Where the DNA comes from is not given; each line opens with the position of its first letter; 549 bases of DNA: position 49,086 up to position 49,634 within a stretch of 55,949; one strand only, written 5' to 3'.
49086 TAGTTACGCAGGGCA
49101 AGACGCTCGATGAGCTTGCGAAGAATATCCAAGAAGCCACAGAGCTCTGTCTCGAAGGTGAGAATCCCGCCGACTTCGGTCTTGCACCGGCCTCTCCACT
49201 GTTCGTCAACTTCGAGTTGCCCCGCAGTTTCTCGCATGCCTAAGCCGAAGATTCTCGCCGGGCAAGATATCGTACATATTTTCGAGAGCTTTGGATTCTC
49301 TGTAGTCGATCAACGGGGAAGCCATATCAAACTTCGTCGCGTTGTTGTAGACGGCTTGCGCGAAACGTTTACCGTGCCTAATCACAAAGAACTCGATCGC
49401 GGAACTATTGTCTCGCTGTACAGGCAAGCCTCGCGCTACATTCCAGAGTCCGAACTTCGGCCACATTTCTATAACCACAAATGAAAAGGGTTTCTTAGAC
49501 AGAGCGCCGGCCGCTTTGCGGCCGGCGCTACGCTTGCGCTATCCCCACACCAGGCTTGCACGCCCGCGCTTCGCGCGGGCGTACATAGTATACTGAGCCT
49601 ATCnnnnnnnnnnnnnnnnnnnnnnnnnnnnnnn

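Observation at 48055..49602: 80-nt double-hairpin repeat delimits two TA cassettes directly upstream of the giant surface gene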

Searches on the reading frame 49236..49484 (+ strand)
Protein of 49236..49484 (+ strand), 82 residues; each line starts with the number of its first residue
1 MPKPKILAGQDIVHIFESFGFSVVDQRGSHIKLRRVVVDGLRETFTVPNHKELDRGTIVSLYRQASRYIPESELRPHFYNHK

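Call 12: search_protein_families(library=pfam, proteins=[window:49236-49484:+], max_evalue=0.01)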
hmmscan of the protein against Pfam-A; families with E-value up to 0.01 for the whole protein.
window:49236-49484:+ (82 aa): 1 family
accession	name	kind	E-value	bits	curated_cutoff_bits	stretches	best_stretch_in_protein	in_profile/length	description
PF07927.17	HicA_toxin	-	2.1e-14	53.8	27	1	9-65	1-56/58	HicA toxin of bacterial toxin-antitoxin,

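Call 16: find_encoding_contigs(protein=window:49236-49484:+, flank=10000, max_places=10)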
Protein window:49236-49484:+ (82 aa): 2 contigs read that carry it; 2 places shown.
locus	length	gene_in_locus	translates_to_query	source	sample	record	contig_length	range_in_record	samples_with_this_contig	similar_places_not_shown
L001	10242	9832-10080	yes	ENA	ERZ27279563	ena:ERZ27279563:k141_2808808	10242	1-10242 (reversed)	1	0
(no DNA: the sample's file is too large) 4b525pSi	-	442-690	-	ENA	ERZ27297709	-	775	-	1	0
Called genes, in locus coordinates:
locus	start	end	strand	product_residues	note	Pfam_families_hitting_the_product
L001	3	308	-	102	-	?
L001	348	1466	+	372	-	PF01966:HD (faint)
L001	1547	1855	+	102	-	PF00166:Cpn10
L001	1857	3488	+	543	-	PF00118:Cpn60_TCP1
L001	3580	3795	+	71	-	PF01402:RHH_1 (weak)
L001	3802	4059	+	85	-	-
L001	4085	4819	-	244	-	PF00300:His_Phos_1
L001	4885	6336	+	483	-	PF25954:Beta-barrel_RND_2, PF25990:Beta-barrel_YknX (weak), PF25989:YknX_C (weak)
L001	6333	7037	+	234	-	PF00005:ABC_tran, PF02463:SMC_N (faint), PF13304:AAA_21 (weak)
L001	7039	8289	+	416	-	PF12704:MacB_PCD, PF02687:FtsX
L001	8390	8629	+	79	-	PF04070:DUF378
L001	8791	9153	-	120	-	PF01934:HepT-like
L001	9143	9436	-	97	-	PF01909:NTP_transf_2, PF18765:Polbeta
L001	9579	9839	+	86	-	-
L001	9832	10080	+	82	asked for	PF07927:HicA_toxin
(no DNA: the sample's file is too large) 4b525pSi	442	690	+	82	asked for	PF07927:HicA_toxin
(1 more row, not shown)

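Call 57: find_homologous_proteins(query=window:49236-49484:+, max_evalue=1e-10)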
Query window:49236-49484:+ (82 aa): 402 proteins with E <= 1e-10 among 481 candidates; the best 120 are listed.
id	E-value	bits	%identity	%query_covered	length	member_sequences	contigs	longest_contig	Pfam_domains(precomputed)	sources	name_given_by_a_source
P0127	2.7e-48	178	100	100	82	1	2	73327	PF07927.18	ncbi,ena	-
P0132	3.6e-38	146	79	99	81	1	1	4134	PF07927.18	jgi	-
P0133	3.1e-36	140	79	98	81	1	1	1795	PF07927.18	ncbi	-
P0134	3.2e-36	140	75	98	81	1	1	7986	PF07927.18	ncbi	-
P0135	4.7e-36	139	76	98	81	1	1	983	PF07927.18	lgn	-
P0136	2.2e-35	137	78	98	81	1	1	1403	PF07927.18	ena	-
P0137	2.7e-35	137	78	98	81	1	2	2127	PF07927.18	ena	-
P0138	3.1e-35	137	75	98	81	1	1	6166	PF07927.18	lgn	-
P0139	4.3e-35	136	75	96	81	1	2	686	PF07927.18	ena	-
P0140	2.9e-34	134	74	98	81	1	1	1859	PF07927.18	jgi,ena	jgi:predicted RNA binding protein YcfA (HicA-like mRNA interferase family)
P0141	3.0e-34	134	74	98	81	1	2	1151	PF07927.18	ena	-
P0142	4.3e-34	133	75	98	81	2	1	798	PF07927.18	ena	-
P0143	7.5e-34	132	70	98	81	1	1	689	PF07927.18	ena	-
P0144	9.5e-34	132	74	98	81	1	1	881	PF07927.18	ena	-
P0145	1.7e-33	131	74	98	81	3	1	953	PF07927.18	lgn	-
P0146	4.0e-33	130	73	98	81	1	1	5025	PF07927.18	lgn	-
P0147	4.3e-33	130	76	98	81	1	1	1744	PF07927.18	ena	-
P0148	1.1e-32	129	68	99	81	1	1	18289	PF07927.18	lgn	-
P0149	1.3e-32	128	76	98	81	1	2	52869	PF07927.18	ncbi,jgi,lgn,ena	-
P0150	1.4e-32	128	69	99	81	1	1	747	PF07927.18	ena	-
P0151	3.2e-32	127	73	98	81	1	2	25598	PF07927.18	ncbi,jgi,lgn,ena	ncbi:MAG: type II toxin-antitoxin system HicA family toxin [Candidatus Paceibacterota bacterium]|jgi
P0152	9.2e-32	126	70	98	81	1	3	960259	PF07927.18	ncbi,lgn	ncbi:MAG: type II toxin-antitoxin system HicA family toxin [bacterium]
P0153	1.9e-31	125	68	99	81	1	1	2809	PF07927.18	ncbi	-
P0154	2.7e-31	124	67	99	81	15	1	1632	PF07927.18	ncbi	-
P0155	4.2e-31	124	71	96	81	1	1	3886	PF07927.18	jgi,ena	-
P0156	4.5e-31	124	68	98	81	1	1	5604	PF07927.18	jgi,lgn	jgi:predicted RNA binding protein YcfA (HicA-like mRNA interferase family)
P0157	4.6e-31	124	70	98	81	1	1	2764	PF07927.18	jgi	jgi:predicted RNA binding protein YcfA (HicA-like mRNA interferase family)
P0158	6.4e-31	123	69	98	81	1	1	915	PF07927.18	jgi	jgi:predicted RNA binding protein YcfA (HicA-like mRNA interferase family)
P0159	8.8e-31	123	70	96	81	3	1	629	PF07927.18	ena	-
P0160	1.2e-30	122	65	98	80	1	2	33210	PF07927.18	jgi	jgi:predicted RNA binding protein YcfA (HicA-like mRNA interferase family)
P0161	1.2e-30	122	66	98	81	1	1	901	PF07927.18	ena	-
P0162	2.0e-30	122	67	96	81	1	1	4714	PF07927.18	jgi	jgi:predicted RNA binding protein YcfA (HicA-like mRNA interferase family)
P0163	3.3e-30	121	66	98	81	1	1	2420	PF07927.18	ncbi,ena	-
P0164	5.1e-30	120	67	99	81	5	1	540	PF07927.18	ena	-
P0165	7.1e-30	120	65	99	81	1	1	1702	PF07927.18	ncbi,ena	-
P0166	7.1e-30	120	64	99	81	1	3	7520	PF07927.18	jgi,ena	-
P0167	7.4e-30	120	64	98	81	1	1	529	PF07927.18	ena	-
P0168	9.0e-30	119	65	98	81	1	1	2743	PF07927.18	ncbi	-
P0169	1.1e-29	119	66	98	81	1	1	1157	PF07927.18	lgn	-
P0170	1.3e-29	119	68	98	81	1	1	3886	PF07927.18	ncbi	-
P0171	2.7e-29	118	63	99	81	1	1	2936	PF07927.18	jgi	-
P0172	2.7e-29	118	60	99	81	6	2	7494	PF07927.18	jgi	jgi:predicted RNA binding protein YcfA (HicA-like mRNA interferase family)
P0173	3.4e-29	118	68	96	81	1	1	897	PF07927.18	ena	-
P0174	3.4e-29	118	67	96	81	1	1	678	PF07927.18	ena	-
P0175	4.1e-29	117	66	96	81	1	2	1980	PF07927.18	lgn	-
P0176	4.7e-29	117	70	96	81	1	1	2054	PF07927.18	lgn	-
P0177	5.2e-29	117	65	96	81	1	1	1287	PF07927.18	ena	-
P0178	5.9e-29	117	66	98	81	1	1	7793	PF07927.18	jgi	jgi:predicted RNA binding protein YcfA (HicA-like mRNA interferase family)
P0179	6.5e-29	117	62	99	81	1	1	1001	PF07927.18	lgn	-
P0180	1.2e-28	116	66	98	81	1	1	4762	PF07927.18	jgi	jgi:predicted RNA binding protein YcfA (HicA-like mRNA interferase family)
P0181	1.4e-28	116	60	99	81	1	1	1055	PF07927.18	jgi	jgi:predicted RNA binding protein YcfA (HicA-like mRNA interferase family)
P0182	1.6e-28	115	63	99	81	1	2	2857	PF07927.18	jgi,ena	jgi:predicted RNA binding protein YcfA (HicA-like mRNA interferase family)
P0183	1.7e-28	115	65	98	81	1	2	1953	PF07927.18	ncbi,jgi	-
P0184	1.7e-28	115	66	98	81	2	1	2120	PF07927.18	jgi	jgi:predicted RNA binding protein YcfA (HicA-like mRNA interferase family)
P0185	1.7e-28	115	63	98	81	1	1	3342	PF07927.18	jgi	jgi:predicted RNA binding protein YcfA (HicA-like mRNA interferase family)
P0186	1.8e-28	115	65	96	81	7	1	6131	PF07927.18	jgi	jgi:predicted RNA binding protein YcfA (HicA-like mRNA interferase family)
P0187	2.2e-28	115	63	96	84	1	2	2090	PF07927.18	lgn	-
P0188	2.3e-28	115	65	98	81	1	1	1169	PF07927.18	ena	-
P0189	2.4e-28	115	63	98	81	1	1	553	PF07927.18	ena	-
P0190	5.3e-28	114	63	99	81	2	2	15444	PF07927.18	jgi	jgi:predicted RNA binding protein YcfA (HicA-like mRNA interferase family)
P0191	8.6e-28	113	62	96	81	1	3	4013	PF07927.18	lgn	-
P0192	8.7e-28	113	63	96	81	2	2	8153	PF07927.18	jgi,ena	-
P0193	1.0e-27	113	64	98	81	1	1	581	PF07927.18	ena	-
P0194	1.0e-27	113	63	99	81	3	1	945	PF07927.18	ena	-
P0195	1.2e-27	113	64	98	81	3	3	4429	PF07927.18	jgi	jgi:predicted RNA binding protein YcfA (HicA-like mRNA interferase family)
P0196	1.2e-27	113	59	99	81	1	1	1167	PF07927.18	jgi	-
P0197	1.4e-27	112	63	98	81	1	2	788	PF07927.18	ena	-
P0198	1.8e-27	112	65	96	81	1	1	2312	PF07927.18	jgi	jgi:predicted RNA binding protein YcfA (HicA-like mRNA interferase family)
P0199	1.9e-27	112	63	98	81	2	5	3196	PF07927.18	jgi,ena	jgi:predicted RNA binding protein YcfA (HicA-like mRNA interferase family)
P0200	2.0e-27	112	65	98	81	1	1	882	PF07927.18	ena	-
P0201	2.3e-27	112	64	98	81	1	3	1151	PF07927.18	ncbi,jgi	-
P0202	3.2e-27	111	64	98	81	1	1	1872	PF07927.18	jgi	-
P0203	3.4e-27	111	62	99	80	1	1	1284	PF07927.18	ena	-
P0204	5.2e-27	111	59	99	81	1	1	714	PF07927.18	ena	-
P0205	5.3e-27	111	64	98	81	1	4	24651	PF07927.18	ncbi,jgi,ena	-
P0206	6.1e-27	110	62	96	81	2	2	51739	PF07927.18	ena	-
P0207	7.3e-27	110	61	98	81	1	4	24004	PF07927.18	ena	-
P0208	9.7e-27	110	61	96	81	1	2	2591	PF07927.18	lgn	-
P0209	1.0e-26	110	62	96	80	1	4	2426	PF07927.18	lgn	-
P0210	1.0e-26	110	63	99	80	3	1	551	PF07927.18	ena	-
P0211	1.2e-26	109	63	98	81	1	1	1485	PF07927.18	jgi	-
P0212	1.3e-26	109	62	96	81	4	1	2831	PF07927.18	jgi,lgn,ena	-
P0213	1.5e-26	109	65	96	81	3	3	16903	PF07927.18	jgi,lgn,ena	jgi:predicted RNA binding protein YcfA (HicA-like mRNA interferase family)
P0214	1.5e-26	109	59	98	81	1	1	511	PF07927.18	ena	-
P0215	1.7e-26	109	60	98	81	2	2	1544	PF07927.18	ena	-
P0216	1.8e-26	109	63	96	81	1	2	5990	PF07927.18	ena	-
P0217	2.3e-26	109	64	98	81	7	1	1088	PF07927.18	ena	-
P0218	2.4e-26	108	61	96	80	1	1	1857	PF07927.18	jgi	-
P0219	2.7e-26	108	65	96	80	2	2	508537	PF07927.18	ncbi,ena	-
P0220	3.6e-26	108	62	96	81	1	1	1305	PF07927.18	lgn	-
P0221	5.1e-26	107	61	96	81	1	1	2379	PF07927.18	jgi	jgi:predicted RNA binding protein YcfA (HicA-like mRNA interferase family)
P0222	6.2e-26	107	58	98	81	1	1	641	PF07927.18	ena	-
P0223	6.8e-26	107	63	98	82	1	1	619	PF07927.18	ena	-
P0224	7.0e-26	107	61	98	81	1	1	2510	PF07927.18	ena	-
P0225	7.2e-26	107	61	96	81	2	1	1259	PF07927.18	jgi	jgi:predicted RNA binding protein YcfA (HicA-like mRNA interferase family)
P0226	9.7e-26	107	65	96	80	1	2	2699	PF07927.18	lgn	-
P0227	9.8e-26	107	61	96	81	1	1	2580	PF07927.18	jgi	jgi:predicted RNA binding protein YcfA (HicA-like mRNA interferase family)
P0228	1.3e-25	106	64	98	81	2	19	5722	PF07927.18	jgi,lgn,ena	-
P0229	1.4e-25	106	60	98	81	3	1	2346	PF07927.18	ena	-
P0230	1.4e-25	106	60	98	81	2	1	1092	PF07927.18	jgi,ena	-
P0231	1.8e-25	106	59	98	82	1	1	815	PF07927.18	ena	-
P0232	1.8e-25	106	54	99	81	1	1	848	PF07927.18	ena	-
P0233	2.5e-25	105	63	91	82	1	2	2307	PF07927.18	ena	-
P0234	2.9e-25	105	59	96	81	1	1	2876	PF07927.18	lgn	-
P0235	3.8e-25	105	61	96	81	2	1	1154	PF07927.18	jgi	jgi:predicted RNA binding protein YcfA (HicA-like mRNA interferase family)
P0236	3.9e-25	105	59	98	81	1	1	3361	PF07927.18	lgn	-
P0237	4.4e-25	104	60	98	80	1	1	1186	PF07927.18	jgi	jgi:predicted RNA binding protein YcfA (HicA-like mRNA interferase family)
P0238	4.6e-25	104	61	98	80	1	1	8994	PF07927.18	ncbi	-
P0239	4.9e-25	104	61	98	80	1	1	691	PF07927.18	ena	-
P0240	4.9e-25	104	62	96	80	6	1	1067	PF07927.18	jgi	jgi:predicted RNA binding protein YcfA (HicA-like mRNA interferase family)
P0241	5.3e-25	104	59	96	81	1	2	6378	PF07927.18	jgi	jgi:predicted RNA binding protein YcfA (HicA-like mRNA interferase family)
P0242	5.6e-25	104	60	98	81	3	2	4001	PF07927.18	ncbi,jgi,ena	-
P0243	6.7e-25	104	61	96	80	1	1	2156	PF07927.18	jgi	jgi:predicted RNA binding protein YcfA (HicA-like mRNA interferase family)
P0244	8.6e-25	104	64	98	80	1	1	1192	PF07927.18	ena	-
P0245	9.9e-25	103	63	96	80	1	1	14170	PF07927.18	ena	-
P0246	1.2e-24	103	58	96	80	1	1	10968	PF07927.18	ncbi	-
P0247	1.5e-24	103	60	98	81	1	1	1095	PF07927.18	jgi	jgi:predicted RNA binding protein YcfA (HicA-like mRNA interferase family)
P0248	1.8e-24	103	57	99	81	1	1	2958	PF07927.18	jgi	jgi:predicted RNA binding protein YcfA (HicA-like mRNA interferase family)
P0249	2.1e-24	102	60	98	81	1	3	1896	PF07927.18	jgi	jgi:predicted RNA binding protein YcfA (HicA-like mRNA interferase family)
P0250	2.1e-24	102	59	96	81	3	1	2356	PF07927.18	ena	-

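Call 58: find_encoding_contigs(protein=P0149, flank=4000, max_places=3)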
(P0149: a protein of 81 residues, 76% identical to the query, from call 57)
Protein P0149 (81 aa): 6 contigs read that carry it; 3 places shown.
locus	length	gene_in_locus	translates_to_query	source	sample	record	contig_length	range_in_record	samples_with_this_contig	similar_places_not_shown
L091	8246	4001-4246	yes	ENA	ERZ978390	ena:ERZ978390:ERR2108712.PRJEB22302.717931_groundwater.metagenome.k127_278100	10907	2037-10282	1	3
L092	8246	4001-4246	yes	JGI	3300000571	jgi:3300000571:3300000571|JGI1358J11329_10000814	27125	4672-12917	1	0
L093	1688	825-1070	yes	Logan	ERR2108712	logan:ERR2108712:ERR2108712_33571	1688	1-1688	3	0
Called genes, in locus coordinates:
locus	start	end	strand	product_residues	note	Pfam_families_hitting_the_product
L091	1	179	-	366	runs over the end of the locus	PF11104:PilM_2, PF06723:MreB_Mbl (faint), PF14450:FtsA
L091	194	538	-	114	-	PF01588:tRNA_bind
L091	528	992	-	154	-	PF03652:RuvX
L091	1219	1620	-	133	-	PF00293:NUDIX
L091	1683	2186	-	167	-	PF09900:DUF2127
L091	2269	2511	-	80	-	PF04070:DUF378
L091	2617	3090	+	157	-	-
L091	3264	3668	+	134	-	-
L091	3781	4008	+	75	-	-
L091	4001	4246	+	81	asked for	PF07927:HicA_toxin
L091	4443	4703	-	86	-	-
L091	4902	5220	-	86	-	PF01649:Ribosomal_S20p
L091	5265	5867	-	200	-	-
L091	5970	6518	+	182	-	PF01330:RuvA_N, PF14520:HHH_5, PF07499:RuvA_C (weak)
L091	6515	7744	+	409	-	PF08245:Mur_ligase_M, PF02875:Mur_ligase_C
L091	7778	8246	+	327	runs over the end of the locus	-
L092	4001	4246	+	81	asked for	PF07927:HicA_toxin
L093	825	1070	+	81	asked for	PF07927:HicA_toxin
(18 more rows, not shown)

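Call 59: find_encoding_contigs(protein=P0134, flank=4000, max_places=3)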
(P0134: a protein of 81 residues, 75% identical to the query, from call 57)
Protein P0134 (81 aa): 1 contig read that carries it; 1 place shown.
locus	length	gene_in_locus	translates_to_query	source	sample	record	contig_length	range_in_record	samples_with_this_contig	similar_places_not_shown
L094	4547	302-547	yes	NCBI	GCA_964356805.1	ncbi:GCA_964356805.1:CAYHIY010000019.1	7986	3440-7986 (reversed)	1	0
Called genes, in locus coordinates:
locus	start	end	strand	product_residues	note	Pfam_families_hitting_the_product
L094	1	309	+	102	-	?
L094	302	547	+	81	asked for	PF07927:HicA_toxin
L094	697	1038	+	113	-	-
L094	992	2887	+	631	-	-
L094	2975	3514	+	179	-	-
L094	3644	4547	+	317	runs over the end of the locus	PF00579:tRNA-synt_1b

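Call 60: find_encoding_contigs(protein=P0132, flank=4000, max_places=3)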
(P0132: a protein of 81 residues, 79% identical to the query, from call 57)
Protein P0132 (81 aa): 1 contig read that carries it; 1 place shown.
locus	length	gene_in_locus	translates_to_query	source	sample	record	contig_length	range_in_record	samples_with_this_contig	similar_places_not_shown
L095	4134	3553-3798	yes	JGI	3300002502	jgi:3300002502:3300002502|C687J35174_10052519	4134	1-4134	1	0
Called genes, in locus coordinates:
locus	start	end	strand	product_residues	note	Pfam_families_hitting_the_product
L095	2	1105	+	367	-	?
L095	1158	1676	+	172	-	-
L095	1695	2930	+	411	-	-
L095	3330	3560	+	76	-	-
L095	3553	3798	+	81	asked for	PF07927:HicA_toxin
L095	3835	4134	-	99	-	?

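Call 66: search_protein_families(library=pfam, proteins=[L091:2617-3090:+, L091:3264-3668:+, L091:3781-4008:+, L091:4443-4703:-, L091:5265-5867:-, L095:1695-2930:+, L095:3330-3560:+, L094:697-1038:+, L094:992-2887:+], max_evalue=0.01)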
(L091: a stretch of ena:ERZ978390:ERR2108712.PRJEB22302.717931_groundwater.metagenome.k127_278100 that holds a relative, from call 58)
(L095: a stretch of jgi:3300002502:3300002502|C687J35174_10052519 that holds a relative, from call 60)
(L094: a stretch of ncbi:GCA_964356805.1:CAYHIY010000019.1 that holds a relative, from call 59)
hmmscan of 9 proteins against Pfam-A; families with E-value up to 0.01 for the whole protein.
L091:2617-3090:+ (157 aa): 0 families

L091:3264-3668:+ (134 aa): 0 families

L091:3781-4008:+ (75 aa): 0 families

L091:4443-4703:- (86 aa): 0 families

L091:5265-5867:- (200 aa): 1 family
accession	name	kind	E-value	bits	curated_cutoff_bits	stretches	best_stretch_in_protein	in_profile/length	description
PF09728.14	Taxilin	-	0.0084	15.8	30.3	0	119-171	27-79/302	Myosin-like coiled-coil protein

L095:1695-2930:+ (411 aa): 4 families
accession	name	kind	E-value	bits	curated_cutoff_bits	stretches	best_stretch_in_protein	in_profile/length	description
PF00579.31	tRNA-synt_1b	-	3.5e-72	243.6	21.1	1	30-317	7-291/292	tRNA synthetases class I (W and Y)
PF22421.1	SYY_C-terminal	-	1.3e-10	41.5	27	1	333-403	5-77/83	Tyrosine--tRNA ligase SYY-like C-terminal domain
PF01479.30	S4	-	2.8e-05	24.2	22.8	1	351-379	6-34/48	S4 domain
PF16714.10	TyrRSs_C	-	0.0072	16.5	30.6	0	348-380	23-55/120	Tyrosyl-tRNA synthetase C-terminal domain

L095:3330-3560:+ (76 aa): 0 families

L094:697-1038:+ (113 aa): 1 family
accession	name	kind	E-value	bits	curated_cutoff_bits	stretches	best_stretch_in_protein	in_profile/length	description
PF22148.1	Fervidolysin_NPro-like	-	0.0005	20.9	21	1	47-83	3-30/81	Fervidolysin N-terminal prodomain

L094:992-2887:+ (631 aa): 4 families
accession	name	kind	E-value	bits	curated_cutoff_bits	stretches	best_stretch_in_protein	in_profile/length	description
PF00082.27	Peptidase_S8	-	4.1e-52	177.7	21.8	1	99-356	1-273/288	Subtilase family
PF01471.23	PG_binding_1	-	6.2e-17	62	23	1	536-592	1-57/57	Putative peptidoglycan binding domain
PF16403.11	Bact_surface_Ig-like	-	4e-16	59.3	27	1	395-465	1-71/71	Bacterial surface protein, Ig-like domain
PF22148.1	Fervidolysin_NPro-like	-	9.4e-07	29.6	21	1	10-49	41-81/81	Fervidolysin N-terminal prodomain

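Call 78: find_encoding_contigs(protein=P0139, flank=2000, max_places=10)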
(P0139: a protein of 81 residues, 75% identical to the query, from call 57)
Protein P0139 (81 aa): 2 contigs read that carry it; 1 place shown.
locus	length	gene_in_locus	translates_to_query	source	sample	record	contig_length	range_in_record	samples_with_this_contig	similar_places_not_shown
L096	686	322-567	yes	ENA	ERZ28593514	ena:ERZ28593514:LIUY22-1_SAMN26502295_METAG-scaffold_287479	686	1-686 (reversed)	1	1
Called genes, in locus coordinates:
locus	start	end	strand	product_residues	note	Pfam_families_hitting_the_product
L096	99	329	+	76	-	-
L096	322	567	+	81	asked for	PF07927:HicA_toxin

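Call 82: search_protein_families(library=ncbifam, proteins=[window:49236-49484:+], max_evalue=0.01)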
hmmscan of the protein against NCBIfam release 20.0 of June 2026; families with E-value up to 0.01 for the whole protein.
window:49236-49484:+ (82 aa): 0 families
